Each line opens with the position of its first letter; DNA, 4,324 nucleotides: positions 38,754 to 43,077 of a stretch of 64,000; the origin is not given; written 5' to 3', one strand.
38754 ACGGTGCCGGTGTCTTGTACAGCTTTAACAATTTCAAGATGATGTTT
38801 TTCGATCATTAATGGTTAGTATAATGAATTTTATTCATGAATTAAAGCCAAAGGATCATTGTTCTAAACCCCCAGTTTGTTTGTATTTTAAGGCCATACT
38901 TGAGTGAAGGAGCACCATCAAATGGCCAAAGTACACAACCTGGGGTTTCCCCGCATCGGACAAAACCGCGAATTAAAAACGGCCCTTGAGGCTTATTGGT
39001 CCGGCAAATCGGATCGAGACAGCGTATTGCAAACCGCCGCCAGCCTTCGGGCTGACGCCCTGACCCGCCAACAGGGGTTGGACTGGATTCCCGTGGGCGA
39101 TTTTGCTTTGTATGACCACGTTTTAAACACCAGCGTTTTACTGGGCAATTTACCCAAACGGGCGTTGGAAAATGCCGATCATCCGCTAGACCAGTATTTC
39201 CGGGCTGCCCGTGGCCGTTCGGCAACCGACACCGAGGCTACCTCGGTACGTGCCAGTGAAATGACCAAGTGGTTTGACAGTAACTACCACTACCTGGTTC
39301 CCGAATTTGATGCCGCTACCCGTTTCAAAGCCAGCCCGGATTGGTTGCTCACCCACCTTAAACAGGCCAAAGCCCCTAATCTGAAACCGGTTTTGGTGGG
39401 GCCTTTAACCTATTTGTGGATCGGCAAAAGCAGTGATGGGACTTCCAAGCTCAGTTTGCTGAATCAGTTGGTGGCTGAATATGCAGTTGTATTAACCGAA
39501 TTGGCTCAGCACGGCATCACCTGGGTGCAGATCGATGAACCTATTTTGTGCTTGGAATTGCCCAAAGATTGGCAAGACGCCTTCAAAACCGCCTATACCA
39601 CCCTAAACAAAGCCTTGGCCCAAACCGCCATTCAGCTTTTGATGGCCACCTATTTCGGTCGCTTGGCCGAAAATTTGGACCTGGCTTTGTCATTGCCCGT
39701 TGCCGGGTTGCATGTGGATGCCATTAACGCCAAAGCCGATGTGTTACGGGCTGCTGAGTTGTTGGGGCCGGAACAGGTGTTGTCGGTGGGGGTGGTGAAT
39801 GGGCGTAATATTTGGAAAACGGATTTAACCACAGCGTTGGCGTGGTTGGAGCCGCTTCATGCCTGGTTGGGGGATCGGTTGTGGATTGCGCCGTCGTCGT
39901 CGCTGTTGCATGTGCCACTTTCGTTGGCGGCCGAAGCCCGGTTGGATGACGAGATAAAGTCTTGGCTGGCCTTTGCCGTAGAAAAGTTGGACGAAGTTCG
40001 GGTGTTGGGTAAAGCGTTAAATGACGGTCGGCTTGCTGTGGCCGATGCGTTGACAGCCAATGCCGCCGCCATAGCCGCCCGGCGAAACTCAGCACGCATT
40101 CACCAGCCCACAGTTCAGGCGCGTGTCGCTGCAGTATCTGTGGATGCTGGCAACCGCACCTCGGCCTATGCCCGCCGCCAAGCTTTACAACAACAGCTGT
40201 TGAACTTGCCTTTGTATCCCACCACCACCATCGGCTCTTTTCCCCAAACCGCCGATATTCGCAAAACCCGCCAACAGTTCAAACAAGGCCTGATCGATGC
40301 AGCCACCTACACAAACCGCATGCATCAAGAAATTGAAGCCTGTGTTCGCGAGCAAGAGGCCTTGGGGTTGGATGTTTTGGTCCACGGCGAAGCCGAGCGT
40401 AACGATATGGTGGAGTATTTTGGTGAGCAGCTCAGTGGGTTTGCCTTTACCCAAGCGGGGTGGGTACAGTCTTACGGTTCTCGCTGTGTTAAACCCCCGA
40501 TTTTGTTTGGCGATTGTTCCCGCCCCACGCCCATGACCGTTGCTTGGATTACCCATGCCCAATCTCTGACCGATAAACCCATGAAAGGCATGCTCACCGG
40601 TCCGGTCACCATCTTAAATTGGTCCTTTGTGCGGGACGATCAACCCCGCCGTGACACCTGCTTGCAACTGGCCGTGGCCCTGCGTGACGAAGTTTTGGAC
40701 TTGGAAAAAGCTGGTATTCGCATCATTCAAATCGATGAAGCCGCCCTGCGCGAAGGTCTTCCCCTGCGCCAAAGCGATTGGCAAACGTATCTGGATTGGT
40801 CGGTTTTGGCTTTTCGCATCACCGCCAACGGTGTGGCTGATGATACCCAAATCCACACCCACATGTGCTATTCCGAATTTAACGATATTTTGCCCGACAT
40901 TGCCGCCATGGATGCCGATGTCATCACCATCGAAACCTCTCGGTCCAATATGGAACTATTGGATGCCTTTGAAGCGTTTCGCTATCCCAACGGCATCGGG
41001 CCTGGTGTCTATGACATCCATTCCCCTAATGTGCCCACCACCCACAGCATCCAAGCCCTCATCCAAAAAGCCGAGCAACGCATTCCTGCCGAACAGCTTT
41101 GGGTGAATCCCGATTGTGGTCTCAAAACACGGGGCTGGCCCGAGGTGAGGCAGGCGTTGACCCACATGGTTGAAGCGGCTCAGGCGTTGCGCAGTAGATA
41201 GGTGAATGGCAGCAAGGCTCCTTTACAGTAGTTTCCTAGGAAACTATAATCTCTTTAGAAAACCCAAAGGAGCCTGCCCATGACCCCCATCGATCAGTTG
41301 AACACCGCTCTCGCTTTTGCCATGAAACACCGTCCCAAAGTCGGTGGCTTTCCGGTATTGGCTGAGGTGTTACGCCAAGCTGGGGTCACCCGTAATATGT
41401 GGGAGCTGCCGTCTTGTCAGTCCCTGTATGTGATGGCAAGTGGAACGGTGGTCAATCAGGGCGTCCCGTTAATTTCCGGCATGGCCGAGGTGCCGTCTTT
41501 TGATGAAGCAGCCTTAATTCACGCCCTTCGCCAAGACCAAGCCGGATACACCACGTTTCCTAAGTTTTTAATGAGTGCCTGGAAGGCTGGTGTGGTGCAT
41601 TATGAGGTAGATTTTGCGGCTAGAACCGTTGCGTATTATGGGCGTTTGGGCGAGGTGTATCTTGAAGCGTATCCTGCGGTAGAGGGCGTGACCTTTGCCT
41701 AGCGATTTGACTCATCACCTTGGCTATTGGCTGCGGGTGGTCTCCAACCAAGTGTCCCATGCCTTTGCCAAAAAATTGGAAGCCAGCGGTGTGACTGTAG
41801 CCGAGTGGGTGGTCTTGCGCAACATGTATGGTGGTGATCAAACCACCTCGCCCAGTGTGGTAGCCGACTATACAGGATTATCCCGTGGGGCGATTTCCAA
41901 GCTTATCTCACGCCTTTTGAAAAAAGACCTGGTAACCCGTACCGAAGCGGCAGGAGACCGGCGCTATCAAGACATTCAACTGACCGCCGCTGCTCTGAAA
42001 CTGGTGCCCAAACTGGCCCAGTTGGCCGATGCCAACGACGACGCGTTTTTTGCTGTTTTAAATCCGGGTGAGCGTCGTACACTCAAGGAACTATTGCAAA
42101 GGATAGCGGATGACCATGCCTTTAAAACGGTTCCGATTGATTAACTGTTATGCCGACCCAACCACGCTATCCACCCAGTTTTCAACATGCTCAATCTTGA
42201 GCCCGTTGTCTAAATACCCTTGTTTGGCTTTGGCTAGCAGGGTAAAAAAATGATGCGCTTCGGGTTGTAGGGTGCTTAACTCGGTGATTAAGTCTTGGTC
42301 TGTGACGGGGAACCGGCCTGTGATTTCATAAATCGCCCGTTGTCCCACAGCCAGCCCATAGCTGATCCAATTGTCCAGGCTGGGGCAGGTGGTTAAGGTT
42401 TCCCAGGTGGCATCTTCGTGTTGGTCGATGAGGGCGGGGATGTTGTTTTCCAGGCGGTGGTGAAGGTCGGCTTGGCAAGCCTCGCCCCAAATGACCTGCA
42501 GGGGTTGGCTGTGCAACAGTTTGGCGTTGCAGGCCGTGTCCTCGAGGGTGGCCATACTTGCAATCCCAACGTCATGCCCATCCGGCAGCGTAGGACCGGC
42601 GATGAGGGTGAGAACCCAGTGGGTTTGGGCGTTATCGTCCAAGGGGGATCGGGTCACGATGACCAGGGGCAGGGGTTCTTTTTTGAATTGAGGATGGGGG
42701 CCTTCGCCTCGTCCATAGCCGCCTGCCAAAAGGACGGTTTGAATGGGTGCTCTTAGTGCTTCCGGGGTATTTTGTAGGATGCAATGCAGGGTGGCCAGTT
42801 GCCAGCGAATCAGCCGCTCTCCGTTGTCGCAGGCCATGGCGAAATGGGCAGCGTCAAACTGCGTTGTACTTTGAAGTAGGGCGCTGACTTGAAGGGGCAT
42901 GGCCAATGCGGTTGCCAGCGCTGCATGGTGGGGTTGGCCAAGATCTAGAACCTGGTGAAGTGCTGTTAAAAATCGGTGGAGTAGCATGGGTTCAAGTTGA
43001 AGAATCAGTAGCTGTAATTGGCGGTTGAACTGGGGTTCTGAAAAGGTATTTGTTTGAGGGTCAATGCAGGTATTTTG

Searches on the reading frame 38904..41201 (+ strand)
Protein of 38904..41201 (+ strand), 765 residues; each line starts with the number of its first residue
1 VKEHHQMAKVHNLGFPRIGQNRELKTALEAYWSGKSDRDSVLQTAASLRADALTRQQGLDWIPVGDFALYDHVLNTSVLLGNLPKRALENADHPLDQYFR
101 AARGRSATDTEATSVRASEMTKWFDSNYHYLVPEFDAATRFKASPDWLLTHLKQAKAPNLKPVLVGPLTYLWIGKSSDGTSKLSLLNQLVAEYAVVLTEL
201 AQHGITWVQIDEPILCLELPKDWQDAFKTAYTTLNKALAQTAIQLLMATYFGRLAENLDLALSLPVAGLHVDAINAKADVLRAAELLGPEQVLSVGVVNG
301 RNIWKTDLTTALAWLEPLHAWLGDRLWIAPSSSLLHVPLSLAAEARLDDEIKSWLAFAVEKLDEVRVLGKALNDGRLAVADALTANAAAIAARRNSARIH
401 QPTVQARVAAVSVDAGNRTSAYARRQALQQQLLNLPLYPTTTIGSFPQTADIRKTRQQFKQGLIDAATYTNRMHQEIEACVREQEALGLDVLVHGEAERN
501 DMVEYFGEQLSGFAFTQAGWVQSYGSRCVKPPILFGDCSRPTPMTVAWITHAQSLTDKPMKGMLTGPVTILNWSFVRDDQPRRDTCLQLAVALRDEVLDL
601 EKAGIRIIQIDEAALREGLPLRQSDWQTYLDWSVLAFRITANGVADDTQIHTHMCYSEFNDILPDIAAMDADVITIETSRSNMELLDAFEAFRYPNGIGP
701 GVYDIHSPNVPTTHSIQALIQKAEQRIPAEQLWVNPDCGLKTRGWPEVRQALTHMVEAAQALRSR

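Call 24: find_related_loci(query=window:38904-41201:+, collection=genome_contigs, flank=10000)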
Query window:38904-41201:+ (765 aa) in genome_contigs; peptide patterns used: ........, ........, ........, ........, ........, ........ (x = any residue, [..] = any of these).
600 stretches matched a pattern (row limit reached: there are more); 598 encode a relative of the query (tblastn E <= 1e-3); the best 80 are kept; 80 distinct loci.
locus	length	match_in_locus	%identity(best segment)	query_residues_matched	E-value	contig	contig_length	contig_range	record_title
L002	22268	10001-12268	65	7-764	0e+0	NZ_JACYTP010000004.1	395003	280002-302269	Photobacterium arenosum strain CAU 1568 contig4, whole genome shotgun sequence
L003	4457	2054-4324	64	7-765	0e+0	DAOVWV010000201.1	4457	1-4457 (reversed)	MAG TPA_asm: Methyloprofundus sp. isolate CSMAG_1740 CSMAG_1740_k141_1475892_length_4457_cov_13.0000, whole genome shotg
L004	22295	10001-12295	64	3-764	0e+0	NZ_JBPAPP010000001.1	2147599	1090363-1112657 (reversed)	Halopseudomonas pachastrellae strain T53 ctg00001, whole genome shotgun sequence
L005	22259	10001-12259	64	11-764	0e+0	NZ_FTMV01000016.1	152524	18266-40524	Janthinobacterium sp. TND4EL3, whole genome shotgun sequence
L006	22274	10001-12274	64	2-756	0e+0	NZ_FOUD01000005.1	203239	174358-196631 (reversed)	Halopseudomonas pachastrellae strain JCM 12285, whole genome shotgun sequence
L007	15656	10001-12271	63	7-764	0e+0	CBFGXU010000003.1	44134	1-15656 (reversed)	MAG TPA_asm: uncultured Nitrosomonas sp. isolate SRR32277357_concoct_63 genome assembly, contig: ERZ27321080.164, whole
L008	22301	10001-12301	64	1-764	0e+0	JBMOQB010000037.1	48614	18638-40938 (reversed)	MAG: Pseudomonadota bacterium isolate Betzabe_MAG143 MAG143_37, whole genome shotgun sequence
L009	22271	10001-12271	63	7-764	0e+0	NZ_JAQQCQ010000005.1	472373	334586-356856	Paraburkholderia caffeinilytica strain RL17-332-BIF-A 5, whole genome shotgun sequence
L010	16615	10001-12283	63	7-764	0e+0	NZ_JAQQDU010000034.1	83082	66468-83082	Paraburkholderia sediminicola strain RL18-035-BIC-A 34, whole genome shotgun sequence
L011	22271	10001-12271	63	7-764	0e+0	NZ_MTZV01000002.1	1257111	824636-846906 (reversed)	Paraburkholderia acidicola strain ATCC 31363 002_length_1257111_cov_160.071, whole genome shotgun sequence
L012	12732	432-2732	63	7-764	0e+0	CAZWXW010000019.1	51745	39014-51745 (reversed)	MAG TPA_asm: uncultured Verrucomicrobiaceae bacterium isolate SRP344714_co2_330 genome assembly, contig: NODE_1496_lengt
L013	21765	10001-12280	65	7-763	0e+0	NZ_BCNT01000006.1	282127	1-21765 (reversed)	Comamonas terrae strain NBRC 106524, whole genome shotgun sequence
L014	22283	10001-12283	63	6-763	0e+0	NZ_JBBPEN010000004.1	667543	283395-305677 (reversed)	Paraburkholderia diazotrophica strain JPY565 NODE_4_length_667543_cov_43.896925, whole genome shotgun sequence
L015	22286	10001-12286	60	2-765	0e+0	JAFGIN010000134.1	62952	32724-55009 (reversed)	MAG: Chitinispirillaceae bacterium isolate Zod_Metabat.210 k87_9384526, whole genome shotgun sequence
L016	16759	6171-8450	63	2-763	0e+0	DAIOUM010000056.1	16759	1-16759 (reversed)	MAG TPA_asm: Alishewanella sp. isolate CTOTU10707 NODE_898_length_16759_cov_13.476293, whole genome shotgun sequence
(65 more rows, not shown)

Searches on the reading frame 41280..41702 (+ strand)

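Call 93: search_protein_families(library=padloc, proteins=[window:41280-41702:+], max_evalue=0.01)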
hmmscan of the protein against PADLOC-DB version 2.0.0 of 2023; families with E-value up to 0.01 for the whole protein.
window:41280-41702:+ (140 aa): 0 families

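Call 94: search_protein_families(library=pfam, proteins=[window:41280-41702:+], max_evalue=0.001)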
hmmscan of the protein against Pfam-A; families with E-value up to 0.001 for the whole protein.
window:41280-41702:+ (140 aa): 1 family
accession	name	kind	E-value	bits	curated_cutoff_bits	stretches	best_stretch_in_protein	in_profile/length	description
PF07166.16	DUF1398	-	2.6e-06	28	22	1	23-126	12-114/119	Protein of unknown function (DUF1398)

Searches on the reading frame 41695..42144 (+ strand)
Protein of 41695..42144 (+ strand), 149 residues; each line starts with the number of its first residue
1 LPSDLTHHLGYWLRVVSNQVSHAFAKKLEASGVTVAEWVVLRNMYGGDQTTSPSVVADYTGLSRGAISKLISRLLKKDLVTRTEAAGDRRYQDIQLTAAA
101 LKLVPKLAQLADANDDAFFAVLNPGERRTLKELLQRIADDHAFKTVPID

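Call 94: search_protein_families(library=pfam, proteins=[window:41695-42144:+], max_evalue=0.001)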
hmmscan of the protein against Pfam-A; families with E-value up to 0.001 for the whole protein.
window:41695-42144:+ (149 aa): 3 families
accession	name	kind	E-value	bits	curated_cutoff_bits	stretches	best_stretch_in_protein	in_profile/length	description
PF12802.13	MarR_2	-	7.2e-14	52.1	27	1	31-90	1-60/61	MarR family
PF13463.12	HTH_27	-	4.2e-08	33.8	22.2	1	34-99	2-67/68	Winged helix DNA-binding domain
PF01047.28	MarR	-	7.6e-06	26.2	24.6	1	34-90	2-57/59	MarR family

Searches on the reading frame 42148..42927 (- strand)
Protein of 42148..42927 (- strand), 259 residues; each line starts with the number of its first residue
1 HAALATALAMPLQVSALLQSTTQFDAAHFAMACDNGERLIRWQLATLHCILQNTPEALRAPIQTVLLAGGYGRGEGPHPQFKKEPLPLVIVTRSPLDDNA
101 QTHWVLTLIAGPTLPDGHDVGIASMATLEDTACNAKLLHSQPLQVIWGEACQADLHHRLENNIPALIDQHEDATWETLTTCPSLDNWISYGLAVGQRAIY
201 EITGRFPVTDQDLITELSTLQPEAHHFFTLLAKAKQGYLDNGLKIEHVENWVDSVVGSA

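Call 15: search_protein_families(library=pfam, proteins=[window:42148-42927:-], max_evalue=10)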
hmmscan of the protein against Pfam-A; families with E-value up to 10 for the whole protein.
window:42148-42927:- (259 aa): 0 families

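Call 33: search_solved_structures(query=window:42151-42831:-, max_evalue=10, show_alignments=3)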
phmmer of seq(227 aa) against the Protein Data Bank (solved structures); distinct sequences matched with E-value up to 10: 3.
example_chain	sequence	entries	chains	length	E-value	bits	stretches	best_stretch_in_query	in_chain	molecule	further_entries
1o5e_H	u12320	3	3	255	0.21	14.2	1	7-120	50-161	Serine protease hepsin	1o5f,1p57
1z8g_A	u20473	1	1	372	0.43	13.2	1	7-120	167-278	Serine protease hepsin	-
3t2n_A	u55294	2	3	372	0.44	13.2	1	7-120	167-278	Serine protease hepsin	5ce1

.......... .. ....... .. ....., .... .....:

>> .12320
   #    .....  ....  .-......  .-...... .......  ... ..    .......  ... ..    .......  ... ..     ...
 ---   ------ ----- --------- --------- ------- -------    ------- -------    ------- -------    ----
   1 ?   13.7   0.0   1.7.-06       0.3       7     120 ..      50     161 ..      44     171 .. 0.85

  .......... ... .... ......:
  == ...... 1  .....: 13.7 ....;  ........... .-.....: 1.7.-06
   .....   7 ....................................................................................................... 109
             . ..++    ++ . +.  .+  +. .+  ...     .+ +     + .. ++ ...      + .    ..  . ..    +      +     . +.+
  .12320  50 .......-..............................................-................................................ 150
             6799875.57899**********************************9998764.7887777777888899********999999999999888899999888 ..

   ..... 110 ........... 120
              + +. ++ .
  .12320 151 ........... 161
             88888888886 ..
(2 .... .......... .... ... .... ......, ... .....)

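Call 43: find_related_loci(query=A1, collection=metagenome_contigs, flank=4000)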
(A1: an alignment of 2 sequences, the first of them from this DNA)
Query A1 (258 aa) in metagenome_contigs; peptide patterns used: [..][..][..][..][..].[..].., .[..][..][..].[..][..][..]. (x = any residue, [..] = any of these).
247 stretches matched a pattern, but none encodes a relative of the query by tblastn (E <= 1e-3).

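Call 47: find_homologous_proteins(query=window:42151-42924:-, max_evalue=10)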
Query seq(258 aa): 913 candidates shared short words with the query, none scored E <= 10.

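Call 76: predict_structure(protein=window:42151-42867:-)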
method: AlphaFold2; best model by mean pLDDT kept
length: 239 residues; sequences in the alignment: 1
mean_pLDDT: 39.7   pTM: 0.26
mean pLDDT of the five models: 39.7, 36.0, 33.6, 33.2, 31.0
residues with pLDDT >= 90: 0; 70-90: 0; 50-70: 18; < 50: 221
segments of 3 or more residues with pLDDT < 50: 1-22, 36-69, 71-206, 218-239
pLDDT, mean of each block of 10 residues (from residue 1): 24 37 51 47 43 38 44 43 45 33 34 31 28 33 39 41 40 42 38 43 49 50 41 40
secondary structure, 60 per line:
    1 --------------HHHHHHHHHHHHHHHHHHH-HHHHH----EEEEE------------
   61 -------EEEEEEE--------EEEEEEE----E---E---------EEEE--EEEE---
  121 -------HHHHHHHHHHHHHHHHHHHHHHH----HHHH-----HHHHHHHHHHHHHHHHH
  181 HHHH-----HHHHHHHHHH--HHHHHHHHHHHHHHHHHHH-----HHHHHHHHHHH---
elements in order: H15-33 H35-39 E44-48 E68-74 E83-89 E108-111 E114-117 H128-150 H155-158 H164-184 H190-199 H202-220 H226-236

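Call 78: fold_search(model_id=the predicted structure, library=pdb)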
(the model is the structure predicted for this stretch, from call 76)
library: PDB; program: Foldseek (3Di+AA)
matches with E <= 10: 86; with E <= 0.001: 0
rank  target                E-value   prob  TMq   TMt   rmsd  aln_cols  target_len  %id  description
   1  3qku_A                8.1e-01  0.12  0.19  0.14  18.5       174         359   11  Mre11 Rad50 binding domain in complex with Rad50 and AMP-PNP (released 2011-03-30)
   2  6qpq_C                1.1e+00  0.07  0.18  0.12  25.5       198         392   14  The structure of the cohesin head module elucidates the mechanism of ring opening (released 2020-02-05)
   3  7k58_N                1.4e+00  0.08  0.14  0.26  15.1        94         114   10  Structure of outer-arm dyneins bound to microtubule with microtubule binding state 1(MTBS-1) (released 2021-09-29)
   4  7kbb_D                1.5e+00  0.08  0.14  0.18  15.4       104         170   12  Cryo-EM structure of the HCMV pentamer bound by Fabs 2-18 and 8I21 (released 2021-08-11)
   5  5fer_B                1.5e+00  0.06  0.13  0.20  14.9       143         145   13  Complex of TRIM25 RING with UbcH5-Ub (released 2016-05-18)
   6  8eon_A                1.8e+00  0.02  0.09  0.12  12.5       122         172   10  Pseudomonas phage E217 baseplate complex (released 2023-07-26)
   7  9b45_S                1.9e+00  0.04  0.10  0.13   9.4        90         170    9  Pseudomonas phage Pa193 baseplate complex and tail fiber (released 2024-10-16)
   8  8xl2_C                2.0e+00  0.03  0.16  0.05  19.6       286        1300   13  Human acetyl-CoA carboxylase 1 filament in complex with acetyl-CoA (ACC1-inact) (released 2024-10-23)
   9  6mnm_C                2.2e+00  0.07  0.13  0.17  14.4       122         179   10  6256 TCR bound to I-Ab Padi4 (released 2019-07-03)
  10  5d17_A                2.4e+00  0.09  0.17  0.25  11.2       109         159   12  Structure of the C-terminal domain of TnsE at 2.85 resolution (released 2015-09-30)
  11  6mng_C                2.6e+00  0.03  0.11  0.14  13.6       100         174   13  4738 TCR bound to IAb Padi4 (released 2019-07-03)
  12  8qe9_1F               2.6e+00  0.01  0.11  0.12  18.3       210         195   11  Complex between the 80a-Sak SSAP and the SaPI2 Stl master regulator (released 2025-03-05)
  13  8vpl                  2.7e+00  0.04  0.10  0.08   8.7        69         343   17  Glutaminyl cyclase ApgG, diamond shape (released 2025-06-18)
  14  9a2x_MODEL_1_A        2.7e+00  0.03  0.16  0.09  38.0       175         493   15  Model of E. coli TolC by in-cell photo-crosslinking MS and deep learning (released 2023-02-24)
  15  5d0k_A                2.9e+00  0.03  0.12  0.18  14.9       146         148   14  Structure of UbE2D2:RNF165:Ub complex (released 2015-12-09)
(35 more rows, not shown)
